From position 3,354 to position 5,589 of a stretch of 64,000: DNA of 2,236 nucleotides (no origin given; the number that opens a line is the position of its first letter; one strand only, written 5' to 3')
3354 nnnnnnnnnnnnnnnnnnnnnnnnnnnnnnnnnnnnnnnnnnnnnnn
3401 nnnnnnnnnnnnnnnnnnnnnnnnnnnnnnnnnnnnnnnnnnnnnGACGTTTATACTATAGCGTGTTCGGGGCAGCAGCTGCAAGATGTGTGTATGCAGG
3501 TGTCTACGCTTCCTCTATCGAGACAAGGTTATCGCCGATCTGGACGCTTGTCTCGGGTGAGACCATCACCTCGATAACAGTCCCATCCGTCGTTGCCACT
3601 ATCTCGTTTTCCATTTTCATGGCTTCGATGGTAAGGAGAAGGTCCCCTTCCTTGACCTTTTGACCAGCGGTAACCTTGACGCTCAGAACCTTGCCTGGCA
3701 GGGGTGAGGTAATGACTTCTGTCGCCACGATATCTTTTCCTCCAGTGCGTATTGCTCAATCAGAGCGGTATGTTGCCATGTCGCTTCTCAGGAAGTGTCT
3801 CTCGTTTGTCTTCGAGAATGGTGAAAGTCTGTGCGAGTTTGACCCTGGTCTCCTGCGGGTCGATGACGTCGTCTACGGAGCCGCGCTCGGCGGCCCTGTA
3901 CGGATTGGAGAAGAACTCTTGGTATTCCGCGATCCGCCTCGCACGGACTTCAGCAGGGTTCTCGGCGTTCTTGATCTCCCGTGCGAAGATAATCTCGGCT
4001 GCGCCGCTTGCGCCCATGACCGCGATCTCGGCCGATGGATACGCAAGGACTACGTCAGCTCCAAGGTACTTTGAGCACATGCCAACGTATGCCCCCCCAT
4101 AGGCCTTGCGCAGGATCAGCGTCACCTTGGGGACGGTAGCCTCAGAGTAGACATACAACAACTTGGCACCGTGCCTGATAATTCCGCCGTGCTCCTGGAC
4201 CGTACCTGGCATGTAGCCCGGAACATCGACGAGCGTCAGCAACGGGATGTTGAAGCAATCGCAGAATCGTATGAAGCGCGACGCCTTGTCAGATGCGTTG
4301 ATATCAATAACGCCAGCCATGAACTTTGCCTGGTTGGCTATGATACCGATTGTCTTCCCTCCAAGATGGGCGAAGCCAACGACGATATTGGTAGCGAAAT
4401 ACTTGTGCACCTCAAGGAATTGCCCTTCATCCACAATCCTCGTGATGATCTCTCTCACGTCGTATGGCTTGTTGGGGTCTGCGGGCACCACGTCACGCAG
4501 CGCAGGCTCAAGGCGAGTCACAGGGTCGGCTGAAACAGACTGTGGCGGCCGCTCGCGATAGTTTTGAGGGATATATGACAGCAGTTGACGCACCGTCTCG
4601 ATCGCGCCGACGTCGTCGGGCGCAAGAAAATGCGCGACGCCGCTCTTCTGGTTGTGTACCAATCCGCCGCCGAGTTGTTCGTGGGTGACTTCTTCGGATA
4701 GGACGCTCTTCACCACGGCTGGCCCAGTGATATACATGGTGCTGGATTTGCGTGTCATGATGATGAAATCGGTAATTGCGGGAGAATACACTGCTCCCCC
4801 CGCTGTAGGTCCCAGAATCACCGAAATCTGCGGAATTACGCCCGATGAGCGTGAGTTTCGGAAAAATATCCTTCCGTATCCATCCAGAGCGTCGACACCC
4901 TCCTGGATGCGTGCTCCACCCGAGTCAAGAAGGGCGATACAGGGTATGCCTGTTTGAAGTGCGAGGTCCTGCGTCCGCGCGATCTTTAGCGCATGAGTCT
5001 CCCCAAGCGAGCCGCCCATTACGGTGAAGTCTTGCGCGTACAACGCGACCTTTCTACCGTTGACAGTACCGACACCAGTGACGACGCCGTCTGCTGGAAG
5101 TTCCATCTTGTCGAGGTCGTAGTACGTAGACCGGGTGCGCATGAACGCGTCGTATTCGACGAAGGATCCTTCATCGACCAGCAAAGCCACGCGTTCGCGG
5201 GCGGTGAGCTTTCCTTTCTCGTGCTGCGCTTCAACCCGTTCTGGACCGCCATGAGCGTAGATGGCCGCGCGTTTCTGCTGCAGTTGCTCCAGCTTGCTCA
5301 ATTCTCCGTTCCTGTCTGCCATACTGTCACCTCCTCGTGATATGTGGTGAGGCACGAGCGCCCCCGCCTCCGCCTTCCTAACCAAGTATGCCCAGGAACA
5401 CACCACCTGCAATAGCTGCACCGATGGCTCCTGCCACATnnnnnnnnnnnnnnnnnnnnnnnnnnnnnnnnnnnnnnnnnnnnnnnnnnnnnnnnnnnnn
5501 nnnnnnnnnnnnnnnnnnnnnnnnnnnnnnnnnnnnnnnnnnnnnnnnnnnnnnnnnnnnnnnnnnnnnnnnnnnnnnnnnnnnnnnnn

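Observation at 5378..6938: Na+-pump decarboxylase beta subunit carrying an internal lysine-less biotinyl-like domain, plus an unannotated 46-aa OadG-like gene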

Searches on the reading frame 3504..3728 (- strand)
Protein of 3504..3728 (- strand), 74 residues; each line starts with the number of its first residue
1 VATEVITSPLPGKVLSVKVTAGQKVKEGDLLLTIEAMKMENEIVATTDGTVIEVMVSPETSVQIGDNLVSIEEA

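Call 3: search_protein_families(library=pfam, proteins=[window:3504-3728:-], max_evalue=1)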
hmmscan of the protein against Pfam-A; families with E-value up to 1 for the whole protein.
window:3504-3728:- (74 aa): 15 families
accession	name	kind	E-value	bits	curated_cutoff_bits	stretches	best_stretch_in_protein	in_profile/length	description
PF00364.28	Biotin_lipoyl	-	3.1e-18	65.8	22.1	1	5-71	2-73/73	Biotin-requiring enzyme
PF13533.13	Biotin_lipoyl_2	-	2.3e-10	40.5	29.8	1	6-35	3-32/32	Biotin-lipoyl like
PF13437.12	HlyD_3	-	1.6e-07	32.5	22.2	2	5-36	1-32/106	HlyD family secretion protein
PF16576.10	HlyD_D23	-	2.3e-06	27.5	30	2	5-37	110-142/214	Barrel-sandwich domain of CusB or HlyD membrane-fusion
PF00358.26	PTS_EIIA_1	-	3.3e-05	24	27.2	1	7-46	76-115/127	phosphoenolpyruvate-dependent sugar phosphotransferase system, EIIA 1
PF01597.25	GCV_H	-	0.00027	21.2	22.2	1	12-54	31-74/122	Glycine cleavage H-protein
PF03793.24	PASTA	-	0.0003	21.1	23.2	1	7-29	33-56/64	PASTA domain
PF01551.29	Peptidase_M23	-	0.013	16.1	28.7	0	36-56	9-29/96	Peptidase family M23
PF13375.12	RnfC_N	-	0.021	15.3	25.6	1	14-59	41-85/101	RnfC Barrel sandwich hybrid domain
PF05896.17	NQRA_N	-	0.024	15.3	25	1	14-55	39-79/94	NqrA N-terminal barrel-sandwich hybrid domain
PF09891.15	DUF2118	-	0.029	14.8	20.5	1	4-59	80-136/149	Uncharacterized protein conserved in archaea (DUF2118)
PF07831.19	PYNP_C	-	0.063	13.4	27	1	16-40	35-59/75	Pyrimidine nucleoside phosphorylase C-terminal domain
PF06898.16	YqfD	-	0.083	12.2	25.2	1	18-52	206-241/379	Putative stage IV sporulation protein YqfD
PF16139.11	DUF4847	-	0.18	12.1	25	1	25-71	49-95/147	Domain of unknown function (DUF4847)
PF16886.11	ATP-synt_ab_Xtn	-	0.18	12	25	1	17-72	14-70/88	ATPsynthase alpha/beta subunit barrel-sandwich domain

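Call 4: search_protein_families(library=ncbifam, proteins=[window:3504-3728:-], max_evalue=1)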
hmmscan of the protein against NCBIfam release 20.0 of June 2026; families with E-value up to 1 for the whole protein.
window:3504-3728:- (74 aa): 40 families (the best 25 are shown)
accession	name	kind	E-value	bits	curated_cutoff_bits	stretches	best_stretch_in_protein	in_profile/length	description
NF005117.0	PRK06549.1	equivalog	1.1e-20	74.6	159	1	3-71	61-129/130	acetyl-CoA carboxylase biotin carboxyl carrier protein subunit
NF047903.1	MmDecMmdC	equivalog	1.3e-20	74.1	200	1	3-70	63-130/132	methylmalonyl-CoA decarboxylase subunit gamma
NF006761.0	PRK09282.1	domain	9.1e-19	67.3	402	1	4-72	522-590/591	pyruvate carboxylase subunit B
NF004173.0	PRK05641.1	equivalog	1.8e-18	67.5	199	1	3-71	84-152/153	putative acetyl-CoA carboxylase biotin carboxyl carrier protein subunit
NF010643.0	PRK14040.1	subfamily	4.1e-18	65.2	892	1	3-71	526-594/595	oxaloacetate decarboxylase subunit alpha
NF009554.0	PRK12999.1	equivalog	1.6e-17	62.7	965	1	5-72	1079-1146/1147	pyruvate carboxylase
TIGR01108.1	oadA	equivalog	1.4e-16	60.1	756.5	1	2-67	516-581/582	sodium-extruding oxaloacetate decarboxylase subunit alpha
TIGR01235.1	pyruv_carbox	equivalog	9.9e-14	49.8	1114.45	1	4-72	1075-1143/1143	pyruvate carboxylase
NF004547.1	PRK05889.1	equivalog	1.3e-12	47.7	75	1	1-71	1-70/71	biotin/lipoyl-binding carrier protein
TIGR02712.1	urea_carbox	equivalog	1.6e-12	46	1303.85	1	4-72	1133-1201/1201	urea carboxylase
TIGR00531.1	BCCP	equivalog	1.3e-11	45.2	115.2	1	19-72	102-155/156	acetyl-CoA carboxylase biotin carboxyl carrier protein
NF010645.0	PRK14042.1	equivalog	3.8e-11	42.4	1182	1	6-72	528-594/596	pyruvate carboxylase subunit B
NF006079.0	PRK08225.1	equivalog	3.7e-10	39.7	95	1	6-72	4-70/70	acetyl-CoA carboxylase biotin carboxyl carrier protein subunit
NF005457.0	PRK07051.1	equivalog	1.1e-08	35.1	87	1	18-73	25-80/80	acetyl-CoA carboxylase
TIGR03794.1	NHLM_micro_HlyD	equivalog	1.7e-08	33.8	156.2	2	38-72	251-285/421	NHLP bacteriocin system secretion protein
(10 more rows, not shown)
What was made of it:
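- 3504..3728 (-): Minimal 74-aa biotin carrier with the EAMKM motif. PF00364 E=3e-18 and MmdC NF047903 E=1.3e-20 (calls 3, 4).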

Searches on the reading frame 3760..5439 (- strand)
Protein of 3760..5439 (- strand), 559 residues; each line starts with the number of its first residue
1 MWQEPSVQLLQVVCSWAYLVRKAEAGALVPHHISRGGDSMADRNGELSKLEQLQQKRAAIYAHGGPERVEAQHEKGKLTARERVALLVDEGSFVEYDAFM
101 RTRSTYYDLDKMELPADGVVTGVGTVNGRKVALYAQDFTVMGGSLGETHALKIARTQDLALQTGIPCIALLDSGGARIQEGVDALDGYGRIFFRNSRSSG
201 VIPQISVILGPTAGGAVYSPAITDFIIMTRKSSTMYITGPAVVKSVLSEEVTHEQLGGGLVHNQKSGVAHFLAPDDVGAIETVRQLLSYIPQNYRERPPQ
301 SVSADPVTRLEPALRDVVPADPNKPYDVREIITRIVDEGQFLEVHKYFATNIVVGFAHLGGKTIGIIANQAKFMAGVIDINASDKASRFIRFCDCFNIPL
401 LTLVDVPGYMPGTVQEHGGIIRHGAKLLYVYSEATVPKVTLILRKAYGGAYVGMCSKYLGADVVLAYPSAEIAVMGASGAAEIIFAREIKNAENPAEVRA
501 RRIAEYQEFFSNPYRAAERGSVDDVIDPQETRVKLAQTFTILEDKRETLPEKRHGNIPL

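Call 3: search_protein_families(library=pfam, proteins=[window:3760-5439:-], max_evalue=1)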
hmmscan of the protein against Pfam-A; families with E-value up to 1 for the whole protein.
window:3760-5439:- (559 aa): 4 families
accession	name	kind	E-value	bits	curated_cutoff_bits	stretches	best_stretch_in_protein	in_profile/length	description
PF01039.27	Carboxyl_trans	-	4.1e-194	646.2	22.3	1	72-557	2-493/493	Carboxyl transferase domain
PF03255.19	ACCA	-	1.2e-10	41.5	23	1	310-496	51-241/310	Acetyl co-enzyme A carboxylase carboxyltransferase-like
PF06833.16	MdcE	-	2.3e-05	24.6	32.7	1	398-484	28-114/196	Malonate decarboxylase gamma subunit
PF20469.4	OLD-like_TOPRIM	-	0.16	12.9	23.2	0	377-405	37-65/67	Overcoming lysogenization defect protein-like, TOPRIM domain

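Call 4: search_protein_families(library=ncbifam, proteins=[window:3760-5439:-], max_evalue=1)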
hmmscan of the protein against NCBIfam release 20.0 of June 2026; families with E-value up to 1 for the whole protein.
window:3760-5439:- (559 aa): 10 families
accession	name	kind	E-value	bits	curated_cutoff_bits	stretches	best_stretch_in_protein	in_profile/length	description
TIGR01117.1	mmdA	subfamily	9.6e-245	813.1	998.8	1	49-559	2-512/512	methylmalonyl-CoA decarboxylase subunit alpha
TIGR03133.1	malonate_beta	equivalog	1.6e-23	83.4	278.15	1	78-246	6-182/274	biotin-independent malonate decarboxylase subunit beta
NF005530.0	PRK07189.1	equivalog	1.6e-23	83.3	228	1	77-245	15-191/303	biotin-independent malonate decarboxylase subunit beta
TIGR00515.1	accD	equivalog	1.3e-19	70.7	317.45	1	77-251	56-243/285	acetyl-CoA carboxylase, carboxyltransferase subunit beta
NF041504.1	AccA_sub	subfamily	5.4e-12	45.6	300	2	351-488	40-181/257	carboxyltransferase subunit alpha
TIGR03134.1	malonate_gamma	equivalog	7.8e-10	38.7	237.15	1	328-484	2-169/258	biotin-independent malonate decarboxylase subunit gamma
NF004344.0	PRK05724.1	equivalog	7.8e-10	38.5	357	1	321-496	66-245/319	acetyl-CoA carboxylase carboxyltransferase subunit alpha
TIGR00513.1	accA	equivalog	1.4e-08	34.5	319.3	1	352-487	98-237/321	acetyl-CoA carboxylase carboxyl transferase subunit alpha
NF008971.0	PRK12319.1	equivalog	3e-05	23.7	406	1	341-490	30-187/256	acetyl-CoA carboxylase carboxyl transferase subunit alpha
NF051895.1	anti_phage_HalB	equivalog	0.19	11.3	190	1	19-53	48-82/211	anti-phage Hailong system nucleotidyltransferase HalB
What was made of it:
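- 3760..5322 (-): Carboxyltransferase (alpha) of the methylmalonyl-/propionyl-CoA type. The probable start is ATG 5322, not the long ORF from 5439. TIGR01117 mmdA scores 813 bits, below its equivalog cutoff (call 4).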

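Call 45: search_solved_structures(query=window:3760-5322:-, max_evalue=1e-30)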
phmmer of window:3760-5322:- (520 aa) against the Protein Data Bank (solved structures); distinct sequences matched with E-value up to 1e-30: 45.
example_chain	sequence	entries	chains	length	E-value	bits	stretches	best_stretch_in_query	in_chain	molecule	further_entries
1vrg_A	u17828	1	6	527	6.9e-213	711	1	9-520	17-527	propionyl-CoA carboxylase, beta subunit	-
1x0u_A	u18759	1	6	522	3.1e-189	633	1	11-520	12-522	hypothetical methylmalonyl-CoA decarboxylase alpha subunit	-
1on3_A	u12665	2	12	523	1.7e-187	627.2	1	10-519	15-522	Methylmalonyl-CoA carboxyltransferase 12S subunit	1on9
3n6r_B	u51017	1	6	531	4.3e-186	622.6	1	11-520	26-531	Propionyl-CoA carboxylase, beta subunit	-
6ybp_A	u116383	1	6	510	2.7e-182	610.1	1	11-520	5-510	Propionyl-CoA carboxylase beta chain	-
6ybq_A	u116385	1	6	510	5.2e-182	609.1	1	11-520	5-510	Propionyl-CoA carboxylase beta chain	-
8pn8_A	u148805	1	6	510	6.9e-182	608.7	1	11-520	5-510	Propionyl-CoA carboxylase beta chain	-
8pn7_A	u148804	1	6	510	5.8e-181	605.7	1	11-520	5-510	Propionyl-CoA carboxylase beta chain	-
7w5u_A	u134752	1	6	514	5.1e-179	599.3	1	23-519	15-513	Acetyl-CoA carboxylase complex, beta-chain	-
3iav_A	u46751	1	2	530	2.4e-177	593.8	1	10-520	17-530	Propionyl-CoA carboxylase complex B subunit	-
1xnw_A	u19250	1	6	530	3.2e-177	593.3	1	10-520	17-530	propionyl-CoA carboxylase complex B subunit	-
3ib9_A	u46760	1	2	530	5.7e-177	592.5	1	10-520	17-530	Propionyl-CoA carboxylase complex B subunit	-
3ibb_A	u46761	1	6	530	8.5e-177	591.9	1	10-520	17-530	Propionyl-CoA carboxylase complex B subunit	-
3mfm_C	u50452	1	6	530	1.9e-176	590.8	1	10-520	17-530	Propionyl-CoA carboxylase complex B subunit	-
1xnv_A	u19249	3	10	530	2.1e-176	590.7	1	10-520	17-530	propionyl-CoA carboxylase complex B subunit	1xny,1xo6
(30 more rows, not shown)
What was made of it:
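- On Methylmalonyl-CoA decarboxylase alpha (TIGR01117): The closest solved relatives are PccB/MmdA/12S type, at 627-711 bits, against 114 bits for GcdA (call 45).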
